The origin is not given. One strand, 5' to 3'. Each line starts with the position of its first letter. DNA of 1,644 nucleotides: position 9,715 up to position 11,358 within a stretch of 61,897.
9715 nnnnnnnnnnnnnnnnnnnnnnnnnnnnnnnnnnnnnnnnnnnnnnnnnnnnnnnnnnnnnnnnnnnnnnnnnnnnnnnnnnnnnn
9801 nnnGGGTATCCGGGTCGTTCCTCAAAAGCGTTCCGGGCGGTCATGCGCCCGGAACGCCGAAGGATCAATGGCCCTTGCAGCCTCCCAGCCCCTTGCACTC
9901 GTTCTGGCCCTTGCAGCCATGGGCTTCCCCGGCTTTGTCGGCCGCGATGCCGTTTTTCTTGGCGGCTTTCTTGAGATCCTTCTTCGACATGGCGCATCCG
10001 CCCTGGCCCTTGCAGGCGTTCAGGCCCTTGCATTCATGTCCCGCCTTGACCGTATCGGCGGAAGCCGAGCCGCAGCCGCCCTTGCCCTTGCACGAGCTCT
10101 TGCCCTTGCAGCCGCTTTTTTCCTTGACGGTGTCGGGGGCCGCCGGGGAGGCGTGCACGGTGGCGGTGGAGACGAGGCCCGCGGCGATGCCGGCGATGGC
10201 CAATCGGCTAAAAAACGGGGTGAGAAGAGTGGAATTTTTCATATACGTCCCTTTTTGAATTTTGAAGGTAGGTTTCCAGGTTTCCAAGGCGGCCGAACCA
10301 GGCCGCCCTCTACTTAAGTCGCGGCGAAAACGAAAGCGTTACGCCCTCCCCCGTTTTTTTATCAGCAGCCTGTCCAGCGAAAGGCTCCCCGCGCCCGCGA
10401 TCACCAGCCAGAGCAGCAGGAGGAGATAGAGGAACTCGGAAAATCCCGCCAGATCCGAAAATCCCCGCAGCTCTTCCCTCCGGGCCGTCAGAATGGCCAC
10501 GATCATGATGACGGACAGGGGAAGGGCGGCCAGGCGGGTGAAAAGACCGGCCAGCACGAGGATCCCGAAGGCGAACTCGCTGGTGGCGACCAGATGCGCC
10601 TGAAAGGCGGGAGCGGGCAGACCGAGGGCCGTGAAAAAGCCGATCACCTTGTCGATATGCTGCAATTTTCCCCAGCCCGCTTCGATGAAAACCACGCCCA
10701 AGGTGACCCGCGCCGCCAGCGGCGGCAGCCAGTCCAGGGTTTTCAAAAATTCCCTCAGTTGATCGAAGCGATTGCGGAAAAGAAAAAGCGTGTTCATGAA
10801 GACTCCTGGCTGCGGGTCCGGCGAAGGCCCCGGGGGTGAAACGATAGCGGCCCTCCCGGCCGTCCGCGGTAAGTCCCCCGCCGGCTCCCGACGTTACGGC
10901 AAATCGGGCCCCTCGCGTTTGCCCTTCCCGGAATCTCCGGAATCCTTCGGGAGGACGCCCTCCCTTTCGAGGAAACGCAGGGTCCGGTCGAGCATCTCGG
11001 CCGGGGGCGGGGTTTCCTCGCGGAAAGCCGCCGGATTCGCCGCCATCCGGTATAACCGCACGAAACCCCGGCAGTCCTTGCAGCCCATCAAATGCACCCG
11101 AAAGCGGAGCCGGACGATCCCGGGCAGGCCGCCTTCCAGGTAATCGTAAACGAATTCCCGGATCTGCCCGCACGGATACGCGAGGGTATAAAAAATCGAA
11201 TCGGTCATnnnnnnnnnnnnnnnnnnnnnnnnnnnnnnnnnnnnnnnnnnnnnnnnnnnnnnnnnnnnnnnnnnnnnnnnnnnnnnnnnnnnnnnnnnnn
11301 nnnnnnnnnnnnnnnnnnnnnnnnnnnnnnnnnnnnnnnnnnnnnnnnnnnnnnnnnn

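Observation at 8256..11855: MNIO (DUF692)-dependent RiPP metallophore operon with its own ECF sigma / zinc-finger anti-sigma pair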

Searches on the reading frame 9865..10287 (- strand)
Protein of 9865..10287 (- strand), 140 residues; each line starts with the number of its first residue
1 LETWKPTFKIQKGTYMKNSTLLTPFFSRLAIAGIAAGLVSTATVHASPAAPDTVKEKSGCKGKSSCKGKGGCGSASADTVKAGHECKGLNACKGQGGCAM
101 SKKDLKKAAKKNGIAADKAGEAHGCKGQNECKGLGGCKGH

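Call 3: search_protein_families(library=pfam, proteins=[window:9865-10287:-], max_evalue=0.1)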
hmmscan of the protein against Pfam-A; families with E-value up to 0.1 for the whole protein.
window:9865-10287:- (140 aa): 0 families

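Call 5: search_protein_families(library=ncbifam, proteins=[window:9865-10242:-], max_evalue=0.1)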
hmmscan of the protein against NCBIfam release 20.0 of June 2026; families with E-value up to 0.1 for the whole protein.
window:9865-10242:- (125 aa): 1 family
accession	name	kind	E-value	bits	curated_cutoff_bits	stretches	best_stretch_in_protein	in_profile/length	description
NF050166.1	Cu_RiPP_BufA2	equivalog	1.8e-09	37.7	60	1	15-93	3-74/79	BufA2 family periplasmic bufferin-type metallophore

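Call 52: find_homologous_proteins(query=window:9865-10242:-, max_evalue=0.001)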
Query window:9865-10242:- (125 aa): 140 proteins with E <= 0.001 among 693 candidates; the best 120 are listed.
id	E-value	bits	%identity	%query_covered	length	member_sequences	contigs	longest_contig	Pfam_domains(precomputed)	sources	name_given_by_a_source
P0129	1.4e-31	127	57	92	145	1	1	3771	-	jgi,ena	-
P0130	2.0e-28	117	52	98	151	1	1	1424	-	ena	-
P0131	4.5e-28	116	57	98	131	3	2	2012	-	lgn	-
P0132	7.4e-28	115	52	98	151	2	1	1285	-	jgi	jgi:hypothetical protein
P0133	1.2e-27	115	51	92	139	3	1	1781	-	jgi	jgi:hypothetical protein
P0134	6.0e-26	109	55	92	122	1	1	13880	-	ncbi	-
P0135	4.6e-25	106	55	98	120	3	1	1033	-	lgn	-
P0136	1.1e-24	105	55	98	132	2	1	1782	-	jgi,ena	-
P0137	1.7e-23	101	51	98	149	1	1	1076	-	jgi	jgi:hypothetical protein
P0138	4.8e-22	97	51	98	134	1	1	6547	-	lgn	-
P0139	1.7e-21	95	43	94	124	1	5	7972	-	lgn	-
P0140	3.4e-21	94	52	99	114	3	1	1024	-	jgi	jgi:hypothetical protein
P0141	7.8e-21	93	52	98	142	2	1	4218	-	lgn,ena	-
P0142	7.8e-21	93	51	91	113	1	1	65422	-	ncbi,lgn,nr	ncbi:MAG: hypothetical protein JWP91_410 [Fibrobacteres bacterium]|nr:hypothetical protein [Fibrobac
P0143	1.3e-20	92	49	98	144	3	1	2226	-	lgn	-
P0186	4.1e-10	58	39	94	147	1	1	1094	PF24646.3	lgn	-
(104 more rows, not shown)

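Call 55: find_encoding_contigs(protein=P0142, flank=5000, max_places=1)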
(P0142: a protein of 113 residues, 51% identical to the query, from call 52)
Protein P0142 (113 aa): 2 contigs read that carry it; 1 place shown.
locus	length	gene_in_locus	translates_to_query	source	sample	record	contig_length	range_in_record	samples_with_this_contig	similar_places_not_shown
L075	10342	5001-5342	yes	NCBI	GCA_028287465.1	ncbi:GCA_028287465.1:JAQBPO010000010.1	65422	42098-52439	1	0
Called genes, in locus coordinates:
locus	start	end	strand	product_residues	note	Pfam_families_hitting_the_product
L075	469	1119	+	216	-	-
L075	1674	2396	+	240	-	PF07589:PEP_exosort_dom (weak)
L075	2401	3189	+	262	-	PF07589:PEP_exosort_dom (weak)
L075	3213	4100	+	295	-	-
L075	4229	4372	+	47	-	-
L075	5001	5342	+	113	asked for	-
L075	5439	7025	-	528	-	PF00295:Glyco_hydro_28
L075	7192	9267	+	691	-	PF13472:Lipase_GDSL_2 (faint), PF13414:TPR_11 (faint), PF00515:TPR_1 (faint), PF07719:TPR_2 (faint), PF12895:ANAPC3 (faint), PF13176:TPR_7 (faint), PF13432:TPR_16 (weak), PF14559:TPR_19, +9 more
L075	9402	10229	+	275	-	PF14394:DUF4423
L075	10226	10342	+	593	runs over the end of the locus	PF13620:CarboxypepD_reg (faint), PF14686:fn3_3 (faint), PF10102:DUF2341, PF13385:Laminin_G_3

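Call 56: find_encoding_contigs(protein=P0134, flank=5000, max_places=1)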
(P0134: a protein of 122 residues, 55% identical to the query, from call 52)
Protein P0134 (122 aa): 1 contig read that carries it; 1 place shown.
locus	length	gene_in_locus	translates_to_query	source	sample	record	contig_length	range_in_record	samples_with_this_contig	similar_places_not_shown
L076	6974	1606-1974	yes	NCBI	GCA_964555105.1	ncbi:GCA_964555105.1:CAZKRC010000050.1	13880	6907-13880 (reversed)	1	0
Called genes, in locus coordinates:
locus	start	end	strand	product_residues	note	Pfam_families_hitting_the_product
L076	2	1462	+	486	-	?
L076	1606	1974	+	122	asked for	-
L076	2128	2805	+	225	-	PF00702:Hydrolase, PF12710:HAD, PF13419:HAD_2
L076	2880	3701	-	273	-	PF13640:2OG-FeII_Oxy_3, PF13661:2OG-FeII_Oxy_4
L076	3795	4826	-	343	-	PF00528:BPD_transp_1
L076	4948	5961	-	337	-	PF19300:BPD_transp_1_N (weak), PF00528:BPD_transp_1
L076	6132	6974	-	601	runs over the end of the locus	PF00496:SBP_bac_5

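Call 58: search_protein_families(library=pfam, proteins=[P0186, P0142, P0131, window:9865-10242:-], max_evalue=10)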
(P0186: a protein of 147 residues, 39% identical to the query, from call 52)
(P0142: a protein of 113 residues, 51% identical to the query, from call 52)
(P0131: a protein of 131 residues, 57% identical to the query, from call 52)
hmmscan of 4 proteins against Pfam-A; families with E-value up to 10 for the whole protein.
P0186 (147 aa): 2 families
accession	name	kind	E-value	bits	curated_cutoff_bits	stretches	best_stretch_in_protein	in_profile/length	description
PF24646.2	DUF7640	-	1.2e-05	26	28.1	1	63-140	14-92/121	Domain of unknown function (DUF7640)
PF01226.23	Form_Nir_trans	-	0.26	11.1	34.6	1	7-50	11-53/240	Formate/nitrite transporter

P0142 (113 aa): 1 family
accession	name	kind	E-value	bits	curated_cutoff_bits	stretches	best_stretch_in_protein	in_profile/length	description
PF23416.1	DUF7107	-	0.52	11.1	24.6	1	53-74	22-43/48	Domain of unknown function (DUF7107)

P0131 (131 aa): 2 families
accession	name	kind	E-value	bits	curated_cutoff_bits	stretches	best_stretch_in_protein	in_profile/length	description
PF19747.4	DUF6234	-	0.14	13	27.5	1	4-47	76-123/129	Family of unknown function (DUF6234)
PF06026.20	Rib_5-P_isom_A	-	0.34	10.9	26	1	80-104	42-66/173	Ribose 5-phosphate isomerase A (phosphoriboisomerase A)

window:9865-10242:- (125 aa): 1 family
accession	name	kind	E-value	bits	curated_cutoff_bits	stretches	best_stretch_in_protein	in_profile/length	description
PF06026.20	Rib_5-P_isom_A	-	0.14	12.1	26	1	73-104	42-73/173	Ribose 5-phosphate isomerase A (phosphoriboisomerase A)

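Call 59: search_protein_families(library=ncbifam, proteins=[P0142, P0131], max_evalue=0.01)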
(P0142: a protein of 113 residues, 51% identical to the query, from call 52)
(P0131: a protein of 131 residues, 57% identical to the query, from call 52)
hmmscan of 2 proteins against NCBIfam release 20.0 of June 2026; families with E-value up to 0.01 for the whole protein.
P0142 (113 aa): 1 family
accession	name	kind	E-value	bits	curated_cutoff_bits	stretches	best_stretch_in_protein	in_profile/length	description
NF050166.1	Cu_RiPP_BufA2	equivalog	4.2e-05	23.7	60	1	47-82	40-74/79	BufA2 family periplasmic bufferin-type metallophore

P0131 (131 aa): 1 family
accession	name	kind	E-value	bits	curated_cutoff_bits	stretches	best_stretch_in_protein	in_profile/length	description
NF050166.1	Cu_RiPP_BufA2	equivalog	9.7e-07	28.9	60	0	11-99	3-73/79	BufA2 family periplasmic bufferin-type metallophore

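Call 66: predict_structure(alignment_id=A2)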
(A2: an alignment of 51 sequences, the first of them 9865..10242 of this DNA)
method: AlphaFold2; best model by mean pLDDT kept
length: 125 residues; sequences in the alignment: 51
mean_pLDDT: 51.6   pTM: 0.29
mean pLDDT of the five models: 51.6, 51.4, 49.7, 48.0, 47.8
residues with pLDDT >= 90: 0; 70-90: 23; 50-70: 22; < 50: 80
segments of 3 or more residues with pLDDT < 50: 11-13, 21-23, 29-78, 111-125
pLDDT, mean of each block of 10 residues (from residue 1): 48 50 50 44 42 40 40 47 70 83 69 45 38
secondary structure, 60 per line:
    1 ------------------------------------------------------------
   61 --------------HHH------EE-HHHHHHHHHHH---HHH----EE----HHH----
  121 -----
elements in order: H87-97

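Call 74: find_related_loci(query=A2, collection=genome_contigs, flank=5000)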
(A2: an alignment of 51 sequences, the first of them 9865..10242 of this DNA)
Query A2 (125 aa) in genome_contigs; peptide patterns used: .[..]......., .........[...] (x = any residue, [..] = any of these).
600 stretches matched a pattern (row limit reached: there are more); 532 encode a relative of the query (tblastn E <= 1e-3); the best 80 are kept; 80 distinct loci.
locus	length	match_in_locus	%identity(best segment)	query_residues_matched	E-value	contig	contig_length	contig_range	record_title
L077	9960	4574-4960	57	1-122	6e-35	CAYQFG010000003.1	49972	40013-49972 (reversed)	MAG TPA_asm: uncultured Bifidobacterium sp. isolate SRP220891_co3_391 genome assembly, contig: NODE_566_length_49972_cov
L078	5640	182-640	50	1-122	1e-29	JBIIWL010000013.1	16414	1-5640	MAG: Fibrobacteria bacterium isolate ME2005-04-11_3300042883_group2_bin29 Rohwer_bin1431_scaffold_2275_c1, whole genome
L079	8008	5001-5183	70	63-123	5e-24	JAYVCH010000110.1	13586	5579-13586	MAG: Fibrobacteria bacterium isolate GL30_UP_metabat_86 GL30_UP_metabat_86_109, whole genome shotgun sequence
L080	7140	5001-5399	45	10-123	1e-20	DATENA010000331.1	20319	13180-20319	MAG TPA_asm: Fibrobacteria bacterium isolate SMAG_U8957 k141_1191342, whole genome shotgun sequence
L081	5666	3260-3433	70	41-122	4e-20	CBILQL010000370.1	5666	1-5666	MAG TPA_asm: uncultured bacterium isolate SRR16817059_concoct_26 genome assembly, contig: ERZ27394141.2952, whole genome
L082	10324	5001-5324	39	9-122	2e-17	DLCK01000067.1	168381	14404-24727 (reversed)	MAG TPA_asm: Phycisphaerales bacterium UBA7800 UBA7800_contig_259, whole genome shotgun sequence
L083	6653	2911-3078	64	69-124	4e-17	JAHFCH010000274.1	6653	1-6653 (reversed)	MAG: Fibrobacteres bacterium isolate nzgw217 NODE_10478_length_6654_cov_4.734119, whole genome shotgun sequence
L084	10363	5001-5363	40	2-123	2e-15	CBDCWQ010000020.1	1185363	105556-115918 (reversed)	MAG: Myxococcota bacterium isolate 159d441a-5128-48e9-9a90-04660ad44008 genome assembly, contig: contig_20, whole genome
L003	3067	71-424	38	11-122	4e-15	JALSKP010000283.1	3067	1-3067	MAG: Myxococcales bacterium isolate 355-202_metabat1_scaf2bin.002 355-202_scaffold_19170_c1, whole genome shotgun sequen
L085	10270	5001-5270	41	4-123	1e-14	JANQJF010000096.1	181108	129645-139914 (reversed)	MAG: Planctomycetota bacterium isolate PL25a_bin.106 k99_1711983, whole genome shotgun sequence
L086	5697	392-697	41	1-122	8e-14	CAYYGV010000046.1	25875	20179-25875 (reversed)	MAG TPA_asm: uncultured Opitutaceae bacterium isolate SRP262948_co1_81 genome assembly, contig: NODE_1754_length_25875_c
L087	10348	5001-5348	43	4-122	8e-14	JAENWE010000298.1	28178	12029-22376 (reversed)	MAG: Vicinamibacteria bacterium isolate 3_4_m_bin2 c_000001991257, whole genome shotgun sequence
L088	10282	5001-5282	40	15-122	1e-13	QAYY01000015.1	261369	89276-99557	Opitutaceae bacterium EW11 EW11_contig_16_coverage:, whole genome shotgun sequence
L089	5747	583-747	67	69-123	2e-13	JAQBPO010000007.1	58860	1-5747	MAG: Fibrobacteres bacterium isolate RYN_349 scaffold_1446183, whole genome shotgun sequence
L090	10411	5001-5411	39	4-123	2e-13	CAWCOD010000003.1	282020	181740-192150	MAG: uncultured Holophagae bacterium isolate MFD03804.bin.1.68 genome assembly, contig: contig_16634, whole genome shotg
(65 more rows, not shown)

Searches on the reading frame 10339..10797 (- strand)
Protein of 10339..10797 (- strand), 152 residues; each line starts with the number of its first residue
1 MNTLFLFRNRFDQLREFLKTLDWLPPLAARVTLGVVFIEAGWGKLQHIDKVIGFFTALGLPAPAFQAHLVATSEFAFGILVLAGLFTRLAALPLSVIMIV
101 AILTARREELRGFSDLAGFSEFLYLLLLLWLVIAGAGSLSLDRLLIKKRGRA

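Call 3: search_protein_families(library=pfam, proteins=[window:10339-10797:-], max_evalue=0.1)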
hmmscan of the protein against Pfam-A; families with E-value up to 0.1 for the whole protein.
window:10339-10797:- (152 aa): 3 families
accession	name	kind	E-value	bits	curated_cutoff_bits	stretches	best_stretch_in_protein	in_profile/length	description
PF07681.17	DoxX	-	2e-22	80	23.6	1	27-105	3-83/85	DoxX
PF04173.18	DoxD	-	1.1e-05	25.9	22.7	1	67-149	66-148/167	TQO small subunit DoxD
PF07291.16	MauE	-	3e-05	24.7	27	1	27-102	6-84/128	Methylamine utilisation protein MauE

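Call 5: search_protein_families(library=ncbifam, proteins=[window:10339-10797:-], max_evalue=0.1)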
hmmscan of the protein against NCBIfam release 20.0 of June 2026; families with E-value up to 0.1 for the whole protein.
window:10339-10797:- (152 aa): 2 families
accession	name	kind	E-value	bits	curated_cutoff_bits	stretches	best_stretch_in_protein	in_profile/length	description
NF050144.1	matur_HvfX_fam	equivalog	9.4e-21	74.7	80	1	23-105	1-87/165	HvfX family Cu-binding RiPP maturation protein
NF045576.1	BT_3928_fam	equivalog_domain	0.00041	19.6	250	1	29-104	5-89/358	BT_3928 family protein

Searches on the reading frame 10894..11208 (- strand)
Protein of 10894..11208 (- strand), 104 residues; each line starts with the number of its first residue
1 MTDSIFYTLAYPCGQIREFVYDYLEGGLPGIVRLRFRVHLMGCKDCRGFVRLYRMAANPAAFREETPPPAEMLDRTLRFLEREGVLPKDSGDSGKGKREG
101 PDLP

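Call 3: search_protein_families(library=pfam, proteins=[window:10894-11208:-], max_evalue=0.1)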
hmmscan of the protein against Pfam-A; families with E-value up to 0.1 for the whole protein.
window:10894-11208:- (104 aa): 2 families
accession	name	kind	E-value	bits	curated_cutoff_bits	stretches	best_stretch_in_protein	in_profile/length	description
PF13490.11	zf-HC2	-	3.4e-09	37.1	22.2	1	13-47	1-35/35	Putative zinc-finger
PF00376.29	MerR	-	0.04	14.2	28.2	1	75-90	14-29/38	MerR family regulatory protein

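Call 5: search_protein_families(library=ncbifam, proteins=[window:10894-11208:-], max_evalue=0.1)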
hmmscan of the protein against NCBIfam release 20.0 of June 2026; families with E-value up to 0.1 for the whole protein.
window:10894-11208:- (104 aa): 3 families
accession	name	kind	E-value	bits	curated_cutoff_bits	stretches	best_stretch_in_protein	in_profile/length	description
NF052368.1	antisigmaE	subfamily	9.1e-07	28.6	50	1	13-51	4-42/48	anti-sigma factor family protein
NF052375.1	antisigma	equivalog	0.0013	18.8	100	1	23-89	5-71/217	anti-sigma factor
TIGR03988.1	antisig_RsrA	equivalog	0.009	16.1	62.5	1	13-47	2-36/77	mycothiol system anti-sigma-R factor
